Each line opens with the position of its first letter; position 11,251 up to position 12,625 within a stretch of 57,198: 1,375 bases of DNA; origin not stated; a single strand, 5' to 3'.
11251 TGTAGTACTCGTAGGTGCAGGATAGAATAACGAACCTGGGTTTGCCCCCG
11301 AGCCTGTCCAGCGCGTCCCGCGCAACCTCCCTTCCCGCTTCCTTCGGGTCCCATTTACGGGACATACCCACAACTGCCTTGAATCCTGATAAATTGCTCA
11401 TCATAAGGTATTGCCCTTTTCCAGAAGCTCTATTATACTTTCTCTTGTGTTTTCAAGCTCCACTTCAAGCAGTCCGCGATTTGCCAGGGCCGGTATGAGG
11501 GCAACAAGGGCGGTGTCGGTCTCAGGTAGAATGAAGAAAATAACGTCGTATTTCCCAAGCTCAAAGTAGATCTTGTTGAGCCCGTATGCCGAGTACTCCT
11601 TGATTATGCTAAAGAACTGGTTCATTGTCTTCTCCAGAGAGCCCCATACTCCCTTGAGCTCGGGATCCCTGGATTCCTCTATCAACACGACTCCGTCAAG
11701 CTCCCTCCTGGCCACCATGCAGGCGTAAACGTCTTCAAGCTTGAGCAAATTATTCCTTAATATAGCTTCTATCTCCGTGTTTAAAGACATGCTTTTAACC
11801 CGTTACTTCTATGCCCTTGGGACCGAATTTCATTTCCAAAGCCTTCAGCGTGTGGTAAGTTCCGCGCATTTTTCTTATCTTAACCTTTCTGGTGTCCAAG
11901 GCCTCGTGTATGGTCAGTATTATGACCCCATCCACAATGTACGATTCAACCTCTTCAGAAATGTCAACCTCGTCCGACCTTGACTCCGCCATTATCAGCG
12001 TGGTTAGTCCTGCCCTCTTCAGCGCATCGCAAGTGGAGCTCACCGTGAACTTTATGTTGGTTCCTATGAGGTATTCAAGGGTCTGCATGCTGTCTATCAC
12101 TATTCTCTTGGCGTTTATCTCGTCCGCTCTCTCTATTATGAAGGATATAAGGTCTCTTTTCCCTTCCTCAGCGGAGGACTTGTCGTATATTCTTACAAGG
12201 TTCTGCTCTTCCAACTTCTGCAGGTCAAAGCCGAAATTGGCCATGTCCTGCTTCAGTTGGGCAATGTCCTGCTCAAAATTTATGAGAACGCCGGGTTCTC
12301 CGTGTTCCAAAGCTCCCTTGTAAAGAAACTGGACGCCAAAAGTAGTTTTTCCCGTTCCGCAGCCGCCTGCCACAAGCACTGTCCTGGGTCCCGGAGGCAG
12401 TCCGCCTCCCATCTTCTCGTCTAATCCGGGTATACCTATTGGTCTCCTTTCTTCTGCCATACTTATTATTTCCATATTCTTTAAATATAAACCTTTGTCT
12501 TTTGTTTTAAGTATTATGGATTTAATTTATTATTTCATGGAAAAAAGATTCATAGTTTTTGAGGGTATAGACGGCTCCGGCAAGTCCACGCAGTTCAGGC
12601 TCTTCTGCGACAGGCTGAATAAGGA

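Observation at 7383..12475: Candidate undescribed signalling module: KaiC-like ATPase, roadblock-like protein and three FIST sensors in one operon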

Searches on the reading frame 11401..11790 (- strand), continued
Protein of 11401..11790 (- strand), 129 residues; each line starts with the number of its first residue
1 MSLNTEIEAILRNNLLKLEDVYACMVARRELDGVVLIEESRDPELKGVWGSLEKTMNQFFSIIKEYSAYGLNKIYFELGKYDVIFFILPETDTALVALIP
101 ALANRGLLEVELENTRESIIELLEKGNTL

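Call 81: search_protein_families(library=ncbifam, proteins=[L005:13961-15211:-, L005:12804-13970:-, L005:11748-12794:-, L011:13728-14918:-, L028:12822-14057:-, L035:5458-6681:-], max_evalue=0.00001)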
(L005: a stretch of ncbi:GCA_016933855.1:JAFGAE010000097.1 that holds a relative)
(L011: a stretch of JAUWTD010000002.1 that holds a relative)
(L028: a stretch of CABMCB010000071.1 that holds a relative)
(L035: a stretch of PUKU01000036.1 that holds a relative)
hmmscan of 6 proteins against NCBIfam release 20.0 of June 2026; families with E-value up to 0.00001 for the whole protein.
L005:13961-15211:- (416 aa): 25 families
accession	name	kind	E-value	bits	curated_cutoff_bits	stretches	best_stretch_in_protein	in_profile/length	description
TIGR02032.1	GG-red-SF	subfamily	3.6e-47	161.5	158.8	1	5-303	2-296/297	geranylgeranyl reductase family protein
NF041160.1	DGGPL_Thplmales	equivalog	4.4e-46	157.6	780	1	1-329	1-331/396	digeranylgeranylglycerophospholipid reductase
TIGR02023.1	BchP-ChlP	subfamily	6e-28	97.9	343.3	1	5-332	2-328/388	geranylgeranyl diphosphate reductase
NF041080.1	DGGGPL_reductase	equivalog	4e-26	91.9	580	1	5-312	3-319/447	digeranylgeranylglycerophospholipid reductase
TIGR02028.1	ChlP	equivalog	5.8e-13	48.4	505.3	1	6-310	3-310/398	geranylgeranyl reductase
NF045655.1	MkRedMenJ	equivalog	1.1e-12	47.6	700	1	3-260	4-268/406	menaquinone reductase MenJ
NF008519.0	PRK11445.1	equivalog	5.9e-12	45.5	303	1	92-301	97-297/355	FAD-binding protein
NF041385.1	Dggglyphlred_Halo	equivalog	1.4e-11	43.6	700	1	4-236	5-247/405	digeranylgeranylglycerophospholipid reductase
NF004829.0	PRK06183.1-3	subfamily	2e-11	43.3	390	1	3-164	8-182/520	bifunctional 3-(3-hydroxy-phenyl)propionate/3-hydroxycinnamic acid hydroxylase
NF004831.0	PRK06183.1-5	equivalog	6.5e-11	41.4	546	0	105-164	120-178/568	bifunctional 3-(3-hydroxy-phenyl)propionate/3-hydroxycinnamic acid hydroxylase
NF038171.1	maturase_LodB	equivalog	1.5e-10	40.7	400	1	5-174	1-178/361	lysine-epsilon-oxidase maturase LodB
NF004780.0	PRK06126.1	subfamily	4e-10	38.6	445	0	92-176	123-208/552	hypothetical protein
NF049967.1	QhpG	equivalog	1.8e-09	37.1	240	1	6-279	1-261/423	flavin-dependent monooxygenase QhpG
TIGR01372.1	soxA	subfamily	7e-09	34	1164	1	3-39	168-204/996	sarcosine oxidase subunit alpha family protein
NF007542.0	PRK10157.1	subfamily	1.8e-08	33.5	610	1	87-171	99-178/428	FAD-dependent oxidoreductase FixC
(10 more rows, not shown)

L005:12804-13970:- (388 aa): 23 families
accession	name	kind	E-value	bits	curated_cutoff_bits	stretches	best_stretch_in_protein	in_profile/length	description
TIGR02032.1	GG-red-SF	subfamily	1.1e-28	100.8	158.8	1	6-310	2-297/297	geranylgeranyl reductase family protein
NF041160.1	DGGPL_Thplmales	equivalog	5e-21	75.1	780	1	108-318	109-318/396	digeranylgeranylglycerophospholipid reductase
NF041080.1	DGGGPL_reductase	equivalog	1.2e-19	70.6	580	1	5-318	2-319/447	digeranylgeranylglycerophospholipid reductase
TIGR02023.1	BchP-ChlP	subfamily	5.6e-12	45.4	343.3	1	6-164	2-159/388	geranylgeranyl diphosphate reductase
NF004829.0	PRK06183.1-3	subfamily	8.7e-11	41.2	390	0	3-39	7-43/520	bifunctional 3-(3-hydroxy-phenyl)propionate/3-hydroxycinnamic acid hydroxylase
NF041385.1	Dggglyphlred_Halo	equivalog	1.8e-10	39.9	700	1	107-316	102-319/405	digeranylgeranylglycerophospholipid reductase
NF038171.1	maturase_LodB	equivalog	2.1e-10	40.3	400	1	6-327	1-328/361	lysine-epsilon-oxidase maturase LodB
NF033113.0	halo_ClmS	equivalog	2.1e-10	39.7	900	1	5-307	3-318/570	chloramphenicol-biosynthetic FADH2-dependent halogenase CmlS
NF005882.1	PRK07843.1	equivalog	2.6e-10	39.4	788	1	5-42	2-39/547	3-oxosteroid 1-dehydrogenase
NF004789.0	PRK06134.1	subfamily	3.4e-10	39.1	747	1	2-41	10-49/581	FAD-dependent oxidoreductase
NF004780.0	PRK06126.1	subfamily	6.4e-10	37.9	445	0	112-171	140-200/552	hypothetical protein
NF045655.1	MkRedMenJ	equivalog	1.7e-09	37.1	700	1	1-310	1-315/406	menaquinone reductase MenJ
NF004831.0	PRK06183.1-5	equivalog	2.9e-09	35.9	546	0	275-298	280-303/568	bifunctional 3-(3-hydroxy-phenyl)propionate/3-hydroxycinnamic acid hydroxylase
NF046068.1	AkvoneHdxseDnrF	equivalog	2.3e-08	33.4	650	0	100-164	109-174/439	aklavinone 12-hydroxylase DnrF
NF004835.0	PRK06185.1-4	equivalog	2.4e-08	33.2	601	1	2-165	8-178/411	FAD-dependent oxidoreductase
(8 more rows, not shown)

L005:11748-12794:- (348 aa): 19 families
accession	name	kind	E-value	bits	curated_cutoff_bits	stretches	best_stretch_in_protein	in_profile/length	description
TIGR02032.1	GG-red-SF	subfamily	1.1e-32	114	158.8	1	6-280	3-297/297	geranylgeranyl reductase family protein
NF041080.1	DGGGPL_reductase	equivalog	2.1e-20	73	580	1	5-281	3-312/447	digeranylgeranylglycerophospholipid reductase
TIGR02023.1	BchP-ChlP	subfamily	2.2e-15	56.6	343.3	1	5-281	2-299/388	geranylgeranyl diphosphate reductase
TIGR01988.1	Ubi-OHases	subfamily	4.1e-13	48.9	224.65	1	5-166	1-176/387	ubiquinone biosynthesis hydroxylase, UbiH/UbiF/VisC/COQ6 family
NF005313.0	PRK06847.1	subfamily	1.4e-09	37.5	372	0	97-160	104-168/375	hypothetical protein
TIGR01984.1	UbiH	equivalog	1.8e-09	36.9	392.2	1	5-168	1-175/382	2-octaprenyl-6-methoxyphenyl hydroxylase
NF038171.1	maturase_LodB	equivalog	6.7e-09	35.3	400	0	247-300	278-329/361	lysine-epsilon-oxidase maturase LodB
NF005243.0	PRK06753.1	equivalog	7.1e-09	35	365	0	5-160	2-157/374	hypothetical protein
NF041160.1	DGGPL_Thplmales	equivalog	9e-09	34.7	780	0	245-278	275-308/396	digeranylgeranylglycerophospholipid reductase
NF033476.1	tet_destruct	subfamily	1.3e-07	31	550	0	95-158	100-162/386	tetracycline destructase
NF046068.1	AkvoneHdxseDnrF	equivalog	1.6e-07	30.6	650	0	6-53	1-42/439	aklavinone 12-hydroxylase DnrF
NF005599.0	PRK07333.1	equivalog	2.2e-07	29.8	549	0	3-165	12-188/414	ubiquinone biosynthesis hydroxylase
NF008519.0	PRK11445.1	equivalog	3.2e-07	29.9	303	0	144-282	148-302/355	FAD-binding protein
NF049967.1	QhpG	equivalog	3.9e-07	29.3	240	0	230-280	236-286/423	flavin-dependent monooxygenase QhpG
NF046069.1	AkvoneHdxseRdmE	equivalog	4.1e-07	29.2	700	0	6-53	1-42/521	aklavinone 12-hydroxylase RdmE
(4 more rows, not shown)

L011:13728-14918:- (396 aa): 22 families
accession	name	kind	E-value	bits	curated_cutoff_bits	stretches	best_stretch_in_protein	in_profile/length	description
TIGR02032.1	GG-red-SF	subfamily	6.3e-48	164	158.8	1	6-303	2-295/297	geranylgeranyl reductase family protein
NF041160.1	DGGPL_Thplmales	equivalog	1.4e-43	149.3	780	1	4-332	3-336/396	digeranylgeranylglycerophospholipid reductase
TIGR02023.1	BchP-ChlP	subfamily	6.6e-29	101.1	343.3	1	6-345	2-335/388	geranylgeranyl diphosphate reductase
NF041080.1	DGGGPL_reductase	equivalog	4.1e-27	95.1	580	1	6-280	3-286/447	digeranylgeranylglycerophospholipid reductase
TIGR02028.1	ChlP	equivalog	1.7e-14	53.4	505.3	1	7-346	3-346/398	geranylgeranyl reductase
NF041385.1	Dggglyphlred_Halo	equivalog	5e-13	48.3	700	1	4-228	4-229/405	digeranylgeranylglycerophospholipid reductase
NF038171.1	maturase_LodB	equivalog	1.7e-11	43.8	400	1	6-348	1-355/361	lysine-epsilon-oxidase maturase LodB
NF045655.1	MkRedMenJ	equivalog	2.7e-11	43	700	1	3-304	3-314/406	menaquinone reductase MenJ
NF008519.0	PRK11445.1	equivalog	3.1e-10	39.8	303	1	5-214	4-211/355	FAD-binding protein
NF004829.0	PRK06183.1-3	subfamily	2.3e-09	36.5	390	0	4-38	8-42/520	bifunctional 3-(3-hydroxy-phenyl)propionate/3-hydroxycinnamic acid hydroxylase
NF004780.0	PRK06126.1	subfamily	5.4e-09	34.9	445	0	94-189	124-220/552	hypothetical protein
NF004831.0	PRK06183.1-5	equivalog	7.4e-09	34.6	546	0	110-166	124-179/568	bifunctional 3-(3-hydroxy-phenyl)propionate/3-hydroxycinnamic acid hydroxylase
TIGR01372.1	soxA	subfamily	3e-08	31.9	1164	1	4-41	168-205/996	sarcosine oxidase subunit alpha family protein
NF049967.1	QhpG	equivalog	1.2e-07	31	240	1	7-155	1-139/423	flavin-dependent monooxygenase QhpG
NF007542.0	PRK10157.1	subfamily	2.7e-07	29.7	610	1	6-167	7-173/428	FAD-dependent oxidoreductase FixC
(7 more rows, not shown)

L028:12822-14057:- (411 aa): 27 families (the best 25 are shown)
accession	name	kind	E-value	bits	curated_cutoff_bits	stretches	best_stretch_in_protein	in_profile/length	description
TIGR02032.1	GG-red-SF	subfamily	9.4e-45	153.5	158.8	1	5-303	2-296/297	geranylgeranyl reductase family protein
NF041160.1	DGGPL_Thplmales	equivalog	5.7e-37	127.6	780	1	1-316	1-322/396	digeranylgeranylglycerophospholipid reductase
TIGR02023.1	BchP-ChlP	subfamily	8.7e-28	97.4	343.3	1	5-324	2-320/388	geranylgeranyl diphosphate reductase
NF041080.1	DGGGPL_reductase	equivalog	4.3e-25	88.5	580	1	5-310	3-317/447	digeranylgeranylglycerophospholipid reductase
TIGR02028.1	ChlP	equivalog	6.6e-14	51.5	505.3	1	6-316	3-316/398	geranylgeranyl reductase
NF045655.1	MkRedMenJ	equivalog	2e-13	50.1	700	1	3-236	4-244/406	menaquinone reductase MenJ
NF038171.1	maturase_LodB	equivalog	5.4e-13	48.8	400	1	5-323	1-332/361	lysine-epsilon-oxidase maturase LodB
NF008519.0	PRK11445.1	equivalog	4e-12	46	303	1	92-323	97-317/355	FAD-binding protein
NF046069.1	AkvoneHdxseRdmE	equivalog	2e-10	40.1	700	0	102-279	116-298/521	aklavinone 12-hydroxylase RdmE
NF004780.0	PRK06126.1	subfamily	3.8e-10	38.7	445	0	93-193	124-220/552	hypothetical protein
NF046068.1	AkvoneHdxseDnrF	equivalog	9e-10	38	650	0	101-279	114-297/439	aklavinone 12-hydroxylase DnrF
NF004829.0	PRK06183.1-3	subfamily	2.5e-09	36.4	390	0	2-37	7-42/520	bifunctional 3-(3-hydroxy-phenyl)propionate/3-hydroxycinnamic acid hydroxylase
NF004831.0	PRK06183.1-5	equivalog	1.1e-08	34.1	546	0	4-37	9-42/568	bifunctional 3-(3-hydroxy-phenyl)propionate/3-hydroxycinnamic acid hydroxylase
TIGR01372.1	soxA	subfamily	1.2e-08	33.3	1164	1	3-42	168-207/996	sarcosine oxidase subunit alpha family protein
NF041385.1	Dggglyphlred_Halo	equivalog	4.3e-08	32.1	700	1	4-254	5-262/405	digeranylgeranylglycerophospholipid reductase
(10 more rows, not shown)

L035:5458-6681:- (407 aa): 24 families
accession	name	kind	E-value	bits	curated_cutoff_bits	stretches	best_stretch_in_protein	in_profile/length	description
TIGR02032.1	GG-red-SF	subfamily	1.4e-41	143.1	158.8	1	10-304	2-296/297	geranylgeranyl reductase family protein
NF041160.1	DGGPL_Thplmales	equivalog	1.3e-29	103.4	780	1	8-321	3-327/396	digeranylgeranylglycerophospholipid reductase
TIGR02023.1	BchP-ChlP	subfamily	2.8e-27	95.8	343.3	1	10-328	2-328/388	geranylgeranyl diphosphate reductase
NF041080.1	DGGGPL_reductase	equivalog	8.8e-18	64.4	580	1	10-282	3-288/447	digeranylgeranylglycerophospholipid reductase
TIGR02028.1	ChlP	equivalog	3.3e-14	52.5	505.3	1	11-318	3-317/398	geranylgeranyl reductase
NF045655.1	MkRedMenJ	equivalog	3.1e-13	49.4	700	1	8-325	4-336/406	menaquinone reductase MenJ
NF041385.1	Dggglyphlred_Halo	equivalog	1.5e-10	40.1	700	1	9-222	5-222/405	digeranylgeranylglycerophospholipid reductase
NF038171.1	maturase_LodB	equivalog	2.3e-09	36.8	400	1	10-169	1-169/361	lysine-epsilon-oxidase maturase LodB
TIGR01372.1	soxA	subfamily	1.1e-08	33.4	1164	1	7-45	167-205/996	sarcosine oxidase subunit alpha family protein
NF004780.0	PRK06126.1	subfamily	1.2e-08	33.7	445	0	3-41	3-41/552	hypothetical protein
NF004829.0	PRK06183.1-3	subfamily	1.7e-08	33.7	390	0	4-42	4-42/520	bifunctional 3-(3-hydroxy-phenyl)propionate/3-hydroxycinnamic acid hydroxylase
NF033113.0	halo_ClmS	equivalog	8.2e-08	31.2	900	0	96-174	103-180/570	chloramphenicol-biosynthetic FADH2-dependent halogenase CmlS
NF049967.1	QhpG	equivalog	1.9e-07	30.4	240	1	11-128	1-112/423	flavin-dependent monooxygenase QhpG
NF004789.0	PRK06134.1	subfamily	2.8e-07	29.5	747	1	5-49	9-53/581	FAD-dependent oxidoreductase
NF006130.0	PRK08274.1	equivalog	3.7e-07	29.3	369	0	7-41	4-38/467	FAD-dependent tricarballylate dehydrogenase TcuA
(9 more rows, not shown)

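Call 92: search_protein_families(library=ncbifam, proteins=[L019:12582-14129:-], max_evalue=0.00001)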
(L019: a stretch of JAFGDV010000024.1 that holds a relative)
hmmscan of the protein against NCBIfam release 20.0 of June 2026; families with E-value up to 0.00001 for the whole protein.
L019:12582-14129:- (515 aa): 21 families
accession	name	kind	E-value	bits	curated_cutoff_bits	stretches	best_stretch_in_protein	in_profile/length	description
TIGR03975.1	rSAM_ocin_1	subfamily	2.7e-31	108.8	281.85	1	67-421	106-470/606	RiPP maturation radical SAM C-methyltransferase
TIGR03471.1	HpnJ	equivalog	1e-29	103.7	577.6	1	88-407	67-391/472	hopanoid biosynthesis associated radical SAM protein HpnJ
NF050148.1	rSAM_ApyD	equivalog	1.1e-29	103.3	750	1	82-378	67-365/645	RiPP biosynthesis radical SAM protein ApyD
TIGR04072.2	rSAM_ladder_B12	equivalog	1.4e-28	99.7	360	1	27-436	15-405/443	lipid biosynthesis B12-binding/radical SAM protein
TIGR02026.1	BchE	equivalog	5.5e-26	91.5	481.35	1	81-382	55-368/497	magnesium-protoporphyrin IX monomethyl ester anaerobic oxidative cyclase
TIGR04479.1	bcpD_PhpK_rSAM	subfamily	2.1e-24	85.8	600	1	149-381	179-411/504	PhpK family radical SAM P-methyltransferase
TIGR04013.1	B12_SAM_MJ_1487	hypoth_equivalog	3.4e-23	82.1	251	1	63-261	16-201/382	TIGR04013 family B12-binding domain/radical SAM domain-containing protein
TIGR04014.1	B12_SAM_MJ_0865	equivalog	1.7e-20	73.2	360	1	81-380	30-337/434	methyl-coenzyme M reductase glutamine C-methyltransferase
NF038361.1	rSAM_Sden_1168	equivalog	1.9e-20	72.9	575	1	28-382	83-453/560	Sden_1168 family B12-binding radical SAM P-methyltransferase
TIGR04385.1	B12_rSAM_cofa1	equivalog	8.4e-18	64.8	450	1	26-379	16-364/438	B12 lower ligand biosynthesis radical SAM protein BzaD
TIGR03960.1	rSAM_fuse_unch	hypoth_equivalog_domain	1.9e-16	59.7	462.3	1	177-375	218-420/605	TIGR03960 family B12-binding radical SAM protein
TIGR04190.1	B12_SAM_Ta0216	equivalog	2.9e-14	52.6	500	1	30-380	37-395/554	TIGR04190 family B12-binding domain/radical SAM domain protein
NF040542.1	rSAM_RCCLKC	equivalog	6.3e-13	48.7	450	1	61-379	18-350/423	arsinothricin biosynthesis radical SAM protein ArsL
TIGR00089.1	TIGR00089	subfamily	5.1e-12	45.3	251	1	216-415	144-352/429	MiaB/RimO family radical SAM methylthiotransferase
NF033712.0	B12_rSAM_KedN5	subfamily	1.7e-11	43.1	700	1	85-228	58-211/624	KedN5 family methylcobalamin-dependent radical SAM C-methyltransferase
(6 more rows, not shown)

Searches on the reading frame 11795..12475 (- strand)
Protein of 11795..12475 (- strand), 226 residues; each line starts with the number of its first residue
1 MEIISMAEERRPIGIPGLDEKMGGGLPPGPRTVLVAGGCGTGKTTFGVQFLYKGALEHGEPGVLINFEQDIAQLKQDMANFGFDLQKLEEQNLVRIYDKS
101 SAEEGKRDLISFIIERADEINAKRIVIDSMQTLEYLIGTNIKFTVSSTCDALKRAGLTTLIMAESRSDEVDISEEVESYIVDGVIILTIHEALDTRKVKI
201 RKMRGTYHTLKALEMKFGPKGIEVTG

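Call 3: search_protein_families(library=pfam, proteins=[window:11795-12475:-], max_evalue=0.01)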
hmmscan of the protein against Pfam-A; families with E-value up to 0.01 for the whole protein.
window:11795-12475:- (226 aa): 4 families
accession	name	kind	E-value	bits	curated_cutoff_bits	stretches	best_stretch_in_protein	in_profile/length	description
PF06745.19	ATPase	-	1.4e-51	175.5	26.6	1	12-225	2-227/231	KaiC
PF07088.17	GvpD_P-loop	-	0.00021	21.7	24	0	31-52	11-32/189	GvpD gas vesicle protein, P-loop domain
PF13479.12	AAA_24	-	0.0019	18.5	27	1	32-141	4-84/195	AAA domain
PF03796.21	DnaB_C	-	0.0083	16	27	0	14-120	5-112/255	DnaB-like helicase C terminal domain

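Call 4: search_protein_families(library=ncbifam, proteins=[window:11795-12475:-], max_evalue=0.01)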
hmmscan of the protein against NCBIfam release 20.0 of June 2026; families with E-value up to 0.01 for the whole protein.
window:11795-12475:- (226 aa): 11 families
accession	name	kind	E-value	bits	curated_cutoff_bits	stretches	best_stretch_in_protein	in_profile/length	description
NF006799.0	PRK09302.1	equivalog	4.1e-41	141.1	408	1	9-224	11-238/515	circadian clock protein KaiC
TIGR03880.1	KaiC_arch_3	hypoth_equivalog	2e-30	106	249.45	1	14-223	1-216/224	KaiC domain-containing protein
TIGR03877.1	thermo_KaiC_1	hypoth_equivalog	4.7e-29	101.6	307.25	1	13-224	6-232/238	KaiC domain-containing protein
TIGR02655.1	circ_KaiC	equivalog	3.6e-26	91.9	546.25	1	14-223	6-227/484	circadian clock protein KaiC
TIGR03881.1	KaiC_arch_4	hypoth_equivalog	1.9e-18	67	247.8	1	9-221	1-225/231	KaiC domain-containing protein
NF052589.1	ArlH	equivalog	3.7e-12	46.4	215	1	17-192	8-162/229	archaellum protein ArlH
NF004723.0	PRK06067.1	subfamily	5.3e-12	45.8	194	1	17-207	22-216/243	flagellar accessory protein FlaH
TIGR03878.1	thermo_KaiC_2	hypoth_equivalog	4.3e-07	29.5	232.2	1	24-190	31-205/259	KaiC domain-containing protein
NF004629.0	PRK05973.1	equivalog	2.1e-05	23.6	156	1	32-134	66-160/237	DNA helicase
TIGR00416.1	sms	equivalog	0.00043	19.2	403.05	1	14-134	79-183/454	DNA repair protein RadA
TIGR03600.1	phage_DnaB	exception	0.0032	16.5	498.65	1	13-131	179-285/421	phage replicative helicase, DnaB family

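Call 24: search_solved_structures(query=window:11795-12475:-, max_evalue=0.00001, show_alignments=1)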
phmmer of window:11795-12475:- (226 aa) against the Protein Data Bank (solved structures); distinct sequences matched with E-value up to 0.00001: 44.
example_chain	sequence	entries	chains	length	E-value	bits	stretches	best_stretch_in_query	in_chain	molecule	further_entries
8zn5_B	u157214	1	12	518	1.2e-52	181.9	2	5-210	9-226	KaiC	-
8zn6_F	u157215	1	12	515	2.3e-47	164.7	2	7-209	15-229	KaiC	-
8jon_A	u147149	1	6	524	5.1e-45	157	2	9-212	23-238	Circadian clock oscillator protein KaiC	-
7dy1_A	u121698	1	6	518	2e-43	151.8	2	9-209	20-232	Circadian clock protein kinase KaiC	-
4o0m_A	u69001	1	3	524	2.1e-43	151.7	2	9-209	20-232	Circadian clock protein kinase KaiC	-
7dyk_A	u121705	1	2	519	3.9e-43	150.8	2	14-210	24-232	Circadian clock protein kinase KaiC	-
5jwq_A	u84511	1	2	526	5e-43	150.5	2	9-209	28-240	Circadian clock protein kinase KaiC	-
4ijm_A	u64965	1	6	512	5.1e-43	150.5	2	14-210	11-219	Circadian clock protein kinase KaiC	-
3k0f_A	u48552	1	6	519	5.1e-43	150.4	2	14-210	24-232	Circadian clock protein kinase KaiC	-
3jzm_A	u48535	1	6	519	5.2e-43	150.4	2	14-210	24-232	Circadian clock protein kinase kaiC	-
1u9i_A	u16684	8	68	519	5.2e-43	150.4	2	14-210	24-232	KaiC | Circadian clock protein kinase kaiC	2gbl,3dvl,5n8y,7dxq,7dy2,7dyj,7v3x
7dyi_A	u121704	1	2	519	5.3e-43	150.4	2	14-210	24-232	Circadian clock protein kinase KaiC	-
3k0e_A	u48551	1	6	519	5.3e-43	150.4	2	14-210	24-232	Circadian clock protein kinase KaiC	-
1tf7_A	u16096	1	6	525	5.5e-43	150.4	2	14-210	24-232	KaiC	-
8zn7_D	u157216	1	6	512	5.6e-43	150.3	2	6-224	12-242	KaiC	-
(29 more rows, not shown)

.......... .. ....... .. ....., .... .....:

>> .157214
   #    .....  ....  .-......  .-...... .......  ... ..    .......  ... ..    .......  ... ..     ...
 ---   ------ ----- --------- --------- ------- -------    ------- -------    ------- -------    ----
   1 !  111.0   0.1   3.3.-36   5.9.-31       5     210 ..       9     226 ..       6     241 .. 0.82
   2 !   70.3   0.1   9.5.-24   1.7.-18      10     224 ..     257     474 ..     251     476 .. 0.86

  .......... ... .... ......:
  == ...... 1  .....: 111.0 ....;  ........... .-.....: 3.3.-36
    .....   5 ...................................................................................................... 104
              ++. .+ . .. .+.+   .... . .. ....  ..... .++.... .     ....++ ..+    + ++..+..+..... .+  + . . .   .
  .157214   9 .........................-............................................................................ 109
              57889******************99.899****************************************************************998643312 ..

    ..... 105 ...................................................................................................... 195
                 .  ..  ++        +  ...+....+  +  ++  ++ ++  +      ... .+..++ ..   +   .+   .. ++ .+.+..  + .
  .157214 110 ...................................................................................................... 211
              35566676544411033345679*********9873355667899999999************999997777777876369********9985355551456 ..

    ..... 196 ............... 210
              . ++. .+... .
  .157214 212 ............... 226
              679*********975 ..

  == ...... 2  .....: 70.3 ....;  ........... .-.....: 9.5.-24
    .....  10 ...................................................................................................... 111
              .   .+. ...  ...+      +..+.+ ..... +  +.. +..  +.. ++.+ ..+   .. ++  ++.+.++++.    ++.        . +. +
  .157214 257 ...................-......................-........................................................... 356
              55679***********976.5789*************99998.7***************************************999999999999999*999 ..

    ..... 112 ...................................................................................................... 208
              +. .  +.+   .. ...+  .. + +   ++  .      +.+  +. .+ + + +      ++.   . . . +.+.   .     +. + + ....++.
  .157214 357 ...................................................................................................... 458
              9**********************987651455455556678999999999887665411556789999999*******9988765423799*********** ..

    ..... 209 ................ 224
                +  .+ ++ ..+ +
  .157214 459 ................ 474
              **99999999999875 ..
